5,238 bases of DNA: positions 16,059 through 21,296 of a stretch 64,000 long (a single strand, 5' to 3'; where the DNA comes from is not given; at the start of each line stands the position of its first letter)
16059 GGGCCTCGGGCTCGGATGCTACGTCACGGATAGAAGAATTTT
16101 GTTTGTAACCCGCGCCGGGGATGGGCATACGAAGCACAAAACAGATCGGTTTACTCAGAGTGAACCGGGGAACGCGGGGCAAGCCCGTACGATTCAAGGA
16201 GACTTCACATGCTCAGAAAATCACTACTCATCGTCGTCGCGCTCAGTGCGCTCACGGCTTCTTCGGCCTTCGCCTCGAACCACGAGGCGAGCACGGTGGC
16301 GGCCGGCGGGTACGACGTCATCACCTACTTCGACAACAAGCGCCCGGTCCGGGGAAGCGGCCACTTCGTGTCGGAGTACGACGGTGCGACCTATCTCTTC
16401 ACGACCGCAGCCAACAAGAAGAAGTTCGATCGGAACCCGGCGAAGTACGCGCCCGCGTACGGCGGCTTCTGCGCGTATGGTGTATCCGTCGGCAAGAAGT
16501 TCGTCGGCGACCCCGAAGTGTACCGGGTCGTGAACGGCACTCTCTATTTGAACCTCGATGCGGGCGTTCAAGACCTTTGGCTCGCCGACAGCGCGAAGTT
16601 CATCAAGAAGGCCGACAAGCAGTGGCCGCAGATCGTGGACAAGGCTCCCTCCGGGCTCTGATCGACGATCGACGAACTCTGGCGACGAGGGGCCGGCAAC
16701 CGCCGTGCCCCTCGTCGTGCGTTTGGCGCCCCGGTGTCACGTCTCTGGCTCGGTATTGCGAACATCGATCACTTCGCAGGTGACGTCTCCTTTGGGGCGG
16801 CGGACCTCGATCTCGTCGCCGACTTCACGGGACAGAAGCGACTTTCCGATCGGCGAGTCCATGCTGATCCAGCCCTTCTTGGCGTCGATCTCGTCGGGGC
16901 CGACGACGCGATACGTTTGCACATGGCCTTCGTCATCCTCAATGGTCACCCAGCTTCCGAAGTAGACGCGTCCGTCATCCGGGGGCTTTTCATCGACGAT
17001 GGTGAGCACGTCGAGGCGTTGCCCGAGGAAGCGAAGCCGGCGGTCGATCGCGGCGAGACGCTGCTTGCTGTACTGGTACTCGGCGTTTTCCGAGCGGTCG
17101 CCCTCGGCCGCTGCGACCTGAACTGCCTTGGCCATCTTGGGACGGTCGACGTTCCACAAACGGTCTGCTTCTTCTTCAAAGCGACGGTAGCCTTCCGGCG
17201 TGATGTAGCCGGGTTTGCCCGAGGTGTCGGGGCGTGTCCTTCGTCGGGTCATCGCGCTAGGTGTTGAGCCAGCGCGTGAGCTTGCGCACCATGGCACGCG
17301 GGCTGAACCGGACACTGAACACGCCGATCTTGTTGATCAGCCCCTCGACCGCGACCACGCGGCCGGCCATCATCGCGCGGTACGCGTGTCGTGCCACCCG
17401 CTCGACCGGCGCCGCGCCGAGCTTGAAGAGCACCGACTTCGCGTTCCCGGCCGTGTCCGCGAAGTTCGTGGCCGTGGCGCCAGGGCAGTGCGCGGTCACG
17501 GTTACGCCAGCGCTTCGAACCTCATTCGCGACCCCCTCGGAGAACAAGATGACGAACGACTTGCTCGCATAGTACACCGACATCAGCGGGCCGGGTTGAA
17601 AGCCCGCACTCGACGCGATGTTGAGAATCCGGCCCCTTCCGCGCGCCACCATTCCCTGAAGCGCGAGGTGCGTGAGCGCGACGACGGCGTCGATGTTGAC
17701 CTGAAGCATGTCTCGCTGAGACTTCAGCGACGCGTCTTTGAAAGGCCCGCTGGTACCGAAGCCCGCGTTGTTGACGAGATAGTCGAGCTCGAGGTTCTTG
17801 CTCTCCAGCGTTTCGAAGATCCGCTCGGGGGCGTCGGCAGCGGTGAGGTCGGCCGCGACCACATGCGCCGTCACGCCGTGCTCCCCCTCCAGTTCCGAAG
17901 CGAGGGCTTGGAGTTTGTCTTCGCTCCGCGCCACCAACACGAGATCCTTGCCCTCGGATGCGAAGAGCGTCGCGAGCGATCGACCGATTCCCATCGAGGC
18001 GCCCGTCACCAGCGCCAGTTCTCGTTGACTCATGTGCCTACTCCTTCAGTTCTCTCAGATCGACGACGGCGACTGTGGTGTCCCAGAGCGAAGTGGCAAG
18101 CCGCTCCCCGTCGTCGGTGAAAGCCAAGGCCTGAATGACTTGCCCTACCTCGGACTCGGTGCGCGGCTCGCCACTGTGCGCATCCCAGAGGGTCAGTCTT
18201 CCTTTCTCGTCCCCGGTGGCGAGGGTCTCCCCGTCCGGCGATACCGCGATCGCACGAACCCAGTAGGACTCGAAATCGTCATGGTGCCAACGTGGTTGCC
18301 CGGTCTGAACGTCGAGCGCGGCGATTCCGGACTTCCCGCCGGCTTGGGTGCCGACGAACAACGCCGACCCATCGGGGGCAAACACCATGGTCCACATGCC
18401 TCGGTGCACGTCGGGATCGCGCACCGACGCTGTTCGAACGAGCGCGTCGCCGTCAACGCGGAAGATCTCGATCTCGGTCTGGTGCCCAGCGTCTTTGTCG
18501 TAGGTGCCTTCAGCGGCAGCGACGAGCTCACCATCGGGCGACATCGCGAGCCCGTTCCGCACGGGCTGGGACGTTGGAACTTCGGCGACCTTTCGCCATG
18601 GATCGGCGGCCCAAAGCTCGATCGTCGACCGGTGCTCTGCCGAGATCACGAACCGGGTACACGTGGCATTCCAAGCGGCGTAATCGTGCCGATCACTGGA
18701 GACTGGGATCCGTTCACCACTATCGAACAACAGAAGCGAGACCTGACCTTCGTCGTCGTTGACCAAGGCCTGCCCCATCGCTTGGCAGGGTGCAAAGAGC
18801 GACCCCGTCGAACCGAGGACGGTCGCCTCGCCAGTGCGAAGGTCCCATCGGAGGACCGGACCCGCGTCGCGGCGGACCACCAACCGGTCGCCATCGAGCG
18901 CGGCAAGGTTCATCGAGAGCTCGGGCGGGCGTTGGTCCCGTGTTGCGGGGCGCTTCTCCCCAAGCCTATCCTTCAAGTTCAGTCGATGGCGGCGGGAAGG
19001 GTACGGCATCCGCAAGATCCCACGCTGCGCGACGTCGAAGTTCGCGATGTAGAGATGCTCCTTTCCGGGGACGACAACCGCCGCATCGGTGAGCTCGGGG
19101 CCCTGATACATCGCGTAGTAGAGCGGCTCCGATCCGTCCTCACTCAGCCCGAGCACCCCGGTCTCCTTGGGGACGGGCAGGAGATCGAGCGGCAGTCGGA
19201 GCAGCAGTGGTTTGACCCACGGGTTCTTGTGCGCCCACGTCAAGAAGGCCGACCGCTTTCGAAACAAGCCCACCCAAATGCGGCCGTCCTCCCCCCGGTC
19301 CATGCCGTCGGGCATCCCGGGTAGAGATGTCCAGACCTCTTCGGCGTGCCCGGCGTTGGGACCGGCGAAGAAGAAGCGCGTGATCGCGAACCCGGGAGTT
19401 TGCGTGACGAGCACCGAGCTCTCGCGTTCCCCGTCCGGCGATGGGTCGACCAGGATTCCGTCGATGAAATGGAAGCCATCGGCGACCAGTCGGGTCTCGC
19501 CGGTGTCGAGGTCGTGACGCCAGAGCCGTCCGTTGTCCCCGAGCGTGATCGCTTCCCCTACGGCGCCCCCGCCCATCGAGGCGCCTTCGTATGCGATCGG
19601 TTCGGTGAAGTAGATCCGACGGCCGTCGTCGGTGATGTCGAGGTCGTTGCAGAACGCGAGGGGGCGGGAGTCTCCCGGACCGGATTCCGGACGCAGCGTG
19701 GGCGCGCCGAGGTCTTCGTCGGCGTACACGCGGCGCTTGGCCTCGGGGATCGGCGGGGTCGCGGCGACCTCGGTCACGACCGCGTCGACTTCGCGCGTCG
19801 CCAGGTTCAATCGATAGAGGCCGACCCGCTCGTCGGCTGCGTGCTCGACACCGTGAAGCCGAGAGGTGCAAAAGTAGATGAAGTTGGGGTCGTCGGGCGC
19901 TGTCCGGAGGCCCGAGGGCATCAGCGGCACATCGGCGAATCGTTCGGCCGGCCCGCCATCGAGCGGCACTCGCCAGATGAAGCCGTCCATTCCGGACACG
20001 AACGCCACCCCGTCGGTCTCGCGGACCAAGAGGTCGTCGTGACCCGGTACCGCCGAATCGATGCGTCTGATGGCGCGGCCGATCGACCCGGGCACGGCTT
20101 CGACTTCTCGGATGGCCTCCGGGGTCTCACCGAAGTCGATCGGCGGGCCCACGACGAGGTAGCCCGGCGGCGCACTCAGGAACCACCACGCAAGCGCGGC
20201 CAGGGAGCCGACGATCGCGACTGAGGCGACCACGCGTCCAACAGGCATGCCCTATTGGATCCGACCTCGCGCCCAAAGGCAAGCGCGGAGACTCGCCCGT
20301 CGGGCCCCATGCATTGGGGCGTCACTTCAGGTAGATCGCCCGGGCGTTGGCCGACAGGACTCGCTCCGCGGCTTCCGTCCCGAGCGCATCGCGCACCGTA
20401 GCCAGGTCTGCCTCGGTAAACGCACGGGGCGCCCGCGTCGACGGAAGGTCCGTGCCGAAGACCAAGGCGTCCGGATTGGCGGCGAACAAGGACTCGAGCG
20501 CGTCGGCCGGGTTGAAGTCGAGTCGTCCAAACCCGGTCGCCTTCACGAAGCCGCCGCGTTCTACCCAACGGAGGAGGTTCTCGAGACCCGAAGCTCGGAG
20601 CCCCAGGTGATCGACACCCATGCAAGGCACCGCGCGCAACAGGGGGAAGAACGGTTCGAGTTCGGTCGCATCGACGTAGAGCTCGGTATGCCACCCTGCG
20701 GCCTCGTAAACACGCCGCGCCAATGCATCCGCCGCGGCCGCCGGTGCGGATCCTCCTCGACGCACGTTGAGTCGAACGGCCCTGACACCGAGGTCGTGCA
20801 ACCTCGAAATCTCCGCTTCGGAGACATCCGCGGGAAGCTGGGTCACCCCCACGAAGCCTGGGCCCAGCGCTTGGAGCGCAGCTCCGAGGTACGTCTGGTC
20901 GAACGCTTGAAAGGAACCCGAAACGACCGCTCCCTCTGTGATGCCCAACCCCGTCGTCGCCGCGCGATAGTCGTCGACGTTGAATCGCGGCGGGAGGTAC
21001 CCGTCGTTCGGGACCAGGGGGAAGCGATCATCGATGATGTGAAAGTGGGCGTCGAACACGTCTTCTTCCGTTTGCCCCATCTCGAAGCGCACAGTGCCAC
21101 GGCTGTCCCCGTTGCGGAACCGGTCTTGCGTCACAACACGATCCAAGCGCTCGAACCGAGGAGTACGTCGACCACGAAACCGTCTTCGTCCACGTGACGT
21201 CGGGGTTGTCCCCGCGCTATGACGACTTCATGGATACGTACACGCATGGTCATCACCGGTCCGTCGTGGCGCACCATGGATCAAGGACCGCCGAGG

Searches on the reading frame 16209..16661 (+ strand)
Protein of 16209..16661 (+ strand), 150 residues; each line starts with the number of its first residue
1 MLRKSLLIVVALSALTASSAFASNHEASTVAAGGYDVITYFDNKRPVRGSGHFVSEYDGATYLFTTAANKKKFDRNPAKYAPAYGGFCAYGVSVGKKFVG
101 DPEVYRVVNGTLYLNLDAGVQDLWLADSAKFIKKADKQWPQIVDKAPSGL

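Call 28: search_protein_families(library=pfam, proteins=[window:16209-16661:+])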
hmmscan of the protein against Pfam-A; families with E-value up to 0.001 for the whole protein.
window:16209-16661:+ (150 aa): 1 family
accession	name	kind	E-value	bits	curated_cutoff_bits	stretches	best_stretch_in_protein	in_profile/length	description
PF04945.19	YHS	-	4.7e-10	39.7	30.3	1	38-83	1-46/47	YHS domain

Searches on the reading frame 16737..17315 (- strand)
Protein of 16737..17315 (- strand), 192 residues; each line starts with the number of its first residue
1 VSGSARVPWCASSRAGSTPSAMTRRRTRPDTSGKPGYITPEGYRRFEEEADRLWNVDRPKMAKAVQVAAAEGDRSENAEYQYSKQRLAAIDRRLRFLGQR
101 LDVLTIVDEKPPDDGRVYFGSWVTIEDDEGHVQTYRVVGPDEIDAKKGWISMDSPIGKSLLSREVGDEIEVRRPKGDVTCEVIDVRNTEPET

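Call 28: search_protein_families(library=pfam, proteins=[window:16737-17315:-])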
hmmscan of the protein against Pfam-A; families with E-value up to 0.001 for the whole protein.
window:16737-17315:- (192 aa): 2 families
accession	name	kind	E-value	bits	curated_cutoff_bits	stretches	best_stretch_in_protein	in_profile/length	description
PF01272.25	GreA_GreB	-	5.5e-27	94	26.9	1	114-186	3-76/77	Transcription elongation factor, GreA/GreB, C-term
PF03449.20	GreA_GreB_N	-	4.6e-23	81.7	24.5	1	37-104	2-69/71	Transcription elongation factor, N-terminal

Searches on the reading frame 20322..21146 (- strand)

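Call 28: search_protein_families(library=pfam, proteins=[window:20322-21146:-])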
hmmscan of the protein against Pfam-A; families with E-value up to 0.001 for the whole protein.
window:20322-21146:- (274 aa): 1 family
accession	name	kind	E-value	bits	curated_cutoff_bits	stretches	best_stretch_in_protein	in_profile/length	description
PF04909.20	Amidohydro_2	-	4e-23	83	26.4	1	32-272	2-287/289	Amidohydrolase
